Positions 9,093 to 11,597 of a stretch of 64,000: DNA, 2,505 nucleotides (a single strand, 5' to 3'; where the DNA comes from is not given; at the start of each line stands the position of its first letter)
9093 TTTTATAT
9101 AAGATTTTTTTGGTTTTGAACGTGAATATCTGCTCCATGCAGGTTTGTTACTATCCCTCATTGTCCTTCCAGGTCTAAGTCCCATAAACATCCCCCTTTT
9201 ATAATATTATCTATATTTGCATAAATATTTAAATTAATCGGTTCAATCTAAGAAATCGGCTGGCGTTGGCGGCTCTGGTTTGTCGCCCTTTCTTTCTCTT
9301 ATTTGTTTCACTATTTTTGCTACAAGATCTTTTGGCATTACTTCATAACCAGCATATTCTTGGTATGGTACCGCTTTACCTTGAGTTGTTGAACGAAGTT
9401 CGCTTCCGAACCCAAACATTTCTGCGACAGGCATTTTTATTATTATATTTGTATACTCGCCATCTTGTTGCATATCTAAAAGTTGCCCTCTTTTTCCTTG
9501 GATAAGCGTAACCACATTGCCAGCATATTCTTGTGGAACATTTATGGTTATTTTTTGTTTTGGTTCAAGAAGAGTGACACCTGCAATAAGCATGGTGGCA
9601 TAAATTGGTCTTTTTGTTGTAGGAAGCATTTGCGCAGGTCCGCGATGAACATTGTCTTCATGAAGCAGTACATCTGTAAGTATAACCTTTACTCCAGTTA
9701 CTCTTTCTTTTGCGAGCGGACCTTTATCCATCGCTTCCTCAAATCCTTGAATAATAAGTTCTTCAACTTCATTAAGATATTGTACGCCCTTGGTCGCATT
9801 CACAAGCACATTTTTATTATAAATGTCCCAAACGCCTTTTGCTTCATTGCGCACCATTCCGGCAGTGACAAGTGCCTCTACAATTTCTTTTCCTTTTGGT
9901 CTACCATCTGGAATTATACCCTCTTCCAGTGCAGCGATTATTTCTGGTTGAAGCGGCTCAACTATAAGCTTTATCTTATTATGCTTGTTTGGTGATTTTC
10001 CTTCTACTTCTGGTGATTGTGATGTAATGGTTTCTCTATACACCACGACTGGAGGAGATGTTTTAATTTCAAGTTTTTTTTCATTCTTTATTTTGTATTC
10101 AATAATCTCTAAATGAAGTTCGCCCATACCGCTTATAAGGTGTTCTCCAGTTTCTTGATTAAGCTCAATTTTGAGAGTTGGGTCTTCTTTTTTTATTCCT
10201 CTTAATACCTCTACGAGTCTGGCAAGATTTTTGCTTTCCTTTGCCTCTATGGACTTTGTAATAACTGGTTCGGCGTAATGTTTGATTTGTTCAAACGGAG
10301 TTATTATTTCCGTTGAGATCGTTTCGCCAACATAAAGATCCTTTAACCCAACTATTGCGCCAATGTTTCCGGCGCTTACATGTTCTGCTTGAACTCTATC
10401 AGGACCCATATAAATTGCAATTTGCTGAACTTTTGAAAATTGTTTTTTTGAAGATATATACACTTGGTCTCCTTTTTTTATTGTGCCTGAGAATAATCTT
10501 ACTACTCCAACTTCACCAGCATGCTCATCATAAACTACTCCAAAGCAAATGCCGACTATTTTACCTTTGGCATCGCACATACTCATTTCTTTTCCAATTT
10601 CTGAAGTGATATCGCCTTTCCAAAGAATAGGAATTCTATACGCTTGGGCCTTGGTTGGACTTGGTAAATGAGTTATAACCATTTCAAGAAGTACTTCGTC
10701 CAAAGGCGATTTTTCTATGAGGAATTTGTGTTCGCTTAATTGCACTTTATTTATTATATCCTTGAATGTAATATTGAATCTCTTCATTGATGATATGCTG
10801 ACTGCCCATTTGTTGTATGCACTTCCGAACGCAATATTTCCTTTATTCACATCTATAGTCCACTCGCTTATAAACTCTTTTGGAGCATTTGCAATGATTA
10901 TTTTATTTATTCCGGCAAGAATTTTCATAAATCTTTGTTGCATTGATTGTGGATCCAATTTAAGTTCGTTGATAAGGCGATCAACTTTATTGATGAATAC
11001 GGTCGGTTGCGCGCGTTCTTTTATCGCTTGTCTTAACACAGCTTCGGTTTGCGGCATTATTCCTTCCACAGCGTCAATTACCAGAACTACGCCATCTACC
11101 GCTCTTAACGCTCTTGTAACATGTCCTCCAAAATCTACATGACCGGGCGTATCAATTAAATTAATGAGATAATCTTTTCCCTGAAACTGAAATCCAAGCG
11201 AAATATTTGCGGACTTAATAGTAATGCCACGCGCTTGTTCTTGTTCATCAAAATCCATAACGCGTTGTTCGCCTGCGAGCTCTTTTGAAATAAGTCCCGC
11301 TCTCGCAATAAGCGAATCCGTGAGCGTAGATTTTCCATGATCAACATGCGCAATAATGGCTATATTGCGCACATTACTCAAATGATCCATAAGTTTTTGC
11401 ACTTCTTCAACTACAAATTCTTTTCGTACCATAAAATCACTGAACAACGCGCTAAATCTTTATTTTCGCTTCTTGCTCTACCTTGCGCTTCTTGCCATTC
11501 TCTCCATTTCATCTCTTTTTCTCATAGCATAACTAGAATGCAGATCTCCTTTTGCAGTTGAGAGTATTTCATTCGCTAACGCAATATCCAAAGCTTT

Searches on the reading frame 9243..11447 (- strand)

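Call 25: search_protein_families(library=pfam, proteins=[window:9243-11447:-], max_evalue=0.001)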
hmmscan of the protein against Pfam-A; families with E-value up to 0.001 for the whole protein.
window:9243-11447:- (734 aa): 7 families
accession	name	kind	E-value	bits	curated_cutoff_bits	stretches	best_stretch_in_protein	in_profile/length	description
PF00009.33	GTP_EFTU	-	4.1e-57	193.2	26.5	1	25-263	2-188/188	Elongation factor Tu GTP binding domain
PF03764.24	EFG_IV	-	8.1e-25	87.4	24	1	521-622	15-120/121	Elongation factor G, domain IV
PF00679.30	EFG_C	-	5e-24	84.6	27.9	1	626-709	2-86/89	Elongation factor G C-terminus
PF14492.12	EFG_III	-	1.1e-22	80.3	27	1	392-464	2-74/75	Elongation Factor G, domain III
PF03144.31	GTP_EFTU_D2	-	8.8e-15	55.3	30.3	1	311-377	1-72/73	Elongation factor Tu domain 2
PF22042.2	EF-G_D2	-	5.4e-11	42.9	27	1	299-379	4-83/84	Elongation factor G domain 2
PF01926.29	MMR_HSR1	-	6.6e-06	26.7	21.9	1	29-154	2-113/113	50S ribosome-binding GTPase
